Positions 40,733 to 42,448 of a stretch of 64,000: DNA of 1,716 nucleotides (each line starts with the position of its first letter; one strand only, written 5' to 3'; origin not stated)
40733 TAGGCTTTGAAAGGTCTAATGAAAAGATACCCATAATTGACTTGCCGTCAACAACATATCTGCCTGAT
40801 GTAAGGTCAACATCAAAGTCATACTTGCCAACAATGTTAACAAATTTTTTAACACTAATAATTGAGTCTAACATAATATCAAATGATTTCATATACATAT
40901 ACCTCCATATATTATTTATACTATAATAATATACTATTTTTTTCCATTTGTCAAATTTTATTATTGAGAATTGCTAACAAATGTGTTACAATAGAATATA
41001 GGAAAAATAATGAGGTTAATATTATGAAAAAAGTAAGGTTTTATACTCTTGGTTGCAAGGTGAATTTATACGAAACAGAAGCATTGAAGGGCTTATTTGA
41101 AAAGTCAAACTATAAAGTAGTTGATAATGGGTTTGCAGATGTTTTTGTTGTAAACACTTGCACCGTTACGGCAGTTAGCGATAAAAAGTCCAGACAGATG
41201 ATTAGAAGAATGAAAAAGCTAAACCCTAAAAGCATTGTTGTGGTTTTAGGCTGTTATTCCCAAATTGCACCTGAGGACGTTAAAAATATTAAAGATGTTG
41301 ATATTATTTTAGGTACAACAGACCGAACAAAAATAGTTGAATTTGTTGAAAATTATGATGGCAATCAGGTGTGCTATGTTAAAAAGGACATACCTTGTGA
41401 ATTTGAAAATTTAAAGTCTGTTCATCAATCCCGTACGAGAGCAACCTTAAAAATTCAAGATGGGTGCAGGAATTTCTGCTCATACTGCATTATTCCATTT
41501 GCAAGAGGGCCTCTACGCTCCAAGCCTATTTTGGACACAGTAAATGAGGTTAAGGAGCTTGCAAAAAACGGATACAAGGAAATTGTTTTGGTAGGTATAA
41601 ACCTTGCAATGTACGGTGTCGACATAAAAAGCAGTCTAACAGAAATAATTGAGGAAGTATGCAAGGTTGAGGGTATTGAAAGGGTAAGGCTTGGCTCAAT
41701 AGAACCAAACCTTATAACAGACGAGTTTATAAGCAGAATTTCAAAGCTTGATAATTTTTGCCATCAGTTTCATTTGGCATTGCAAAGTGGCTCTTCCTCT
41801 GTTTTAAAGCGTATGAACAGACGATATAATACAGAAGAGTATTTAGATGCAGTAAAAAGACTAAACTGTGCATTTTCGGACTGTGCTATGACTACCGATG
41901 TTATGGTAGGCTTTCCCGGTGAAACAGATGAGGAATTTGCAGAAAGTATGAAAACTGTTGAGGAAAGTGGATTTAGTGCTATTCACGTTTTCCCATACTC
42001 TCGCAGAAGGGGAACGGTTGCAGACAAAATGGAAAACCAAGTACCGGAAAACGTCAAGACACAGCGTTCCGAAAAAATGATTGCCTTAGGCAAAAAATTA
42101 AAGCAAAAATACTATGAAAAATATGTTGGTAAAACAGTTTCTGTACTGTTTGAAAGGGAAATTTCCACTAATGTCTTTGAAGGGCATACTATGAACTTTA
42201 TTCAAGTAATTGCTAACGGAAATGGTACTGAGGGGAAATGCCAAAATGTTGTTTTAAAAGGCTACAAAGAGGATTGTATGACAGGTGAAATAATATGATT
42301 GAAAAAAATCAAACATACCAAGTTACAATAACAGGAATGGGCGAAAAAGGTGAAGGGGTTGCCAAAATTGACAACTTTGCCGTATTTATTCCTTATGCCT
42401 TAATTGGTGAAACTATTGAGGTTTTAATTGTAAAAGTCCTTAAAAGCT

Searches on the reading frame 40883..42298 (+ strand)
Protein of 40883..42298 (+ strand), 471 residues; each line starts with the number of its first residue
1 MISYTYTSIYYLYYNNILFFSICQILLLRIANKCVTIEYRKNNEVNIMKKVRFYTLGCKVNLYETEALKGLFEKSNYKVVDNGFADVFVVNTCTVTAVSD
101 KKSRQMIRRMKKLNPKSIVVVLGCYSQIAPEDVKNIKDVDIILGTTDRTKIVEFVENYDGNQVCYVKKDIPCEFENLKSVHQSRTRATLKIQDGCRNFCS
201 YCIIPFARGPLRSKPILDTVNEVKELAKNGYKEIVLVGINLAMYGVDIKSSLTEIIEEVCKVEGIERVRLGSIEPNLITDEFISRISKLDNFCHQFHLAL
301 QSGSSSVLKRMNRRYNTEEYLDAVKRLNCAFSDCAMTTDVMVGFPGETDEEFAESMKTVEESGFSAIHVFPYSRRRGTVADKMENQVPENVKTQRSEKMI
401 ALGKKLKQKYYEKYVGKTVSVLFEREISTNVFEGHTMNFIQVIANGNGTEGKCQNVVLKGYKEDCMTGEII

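Call 25: find_encoding_contigs(protein=window:40883-42298:+, flank=10000, max_places=1)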
Protein window:40883-42298:+ (471 aa): 1 contig read that carries it; 1 place shown.
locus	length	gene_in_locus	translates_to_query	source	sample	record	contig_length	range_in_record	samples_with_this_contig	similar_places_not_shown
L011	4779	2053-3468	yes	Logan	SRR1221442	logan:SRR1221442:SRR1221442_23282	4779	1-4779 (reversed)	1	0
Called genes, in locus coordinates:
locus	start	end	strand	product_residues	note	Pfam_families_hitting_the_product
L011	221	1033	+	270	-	PF07883:Cupin_2, PF00165:HTH_AraC (weak), PF12833:HTH_18, PF00165:HTH_AraC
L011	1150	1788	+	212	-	PF16255:Lipase_GDSL_lke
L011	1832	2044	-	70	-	PF00381:PTS-HPr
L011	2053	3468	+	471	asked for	PF00919:UPF0004, PF04055:Radical_SAM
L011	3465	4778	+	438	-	?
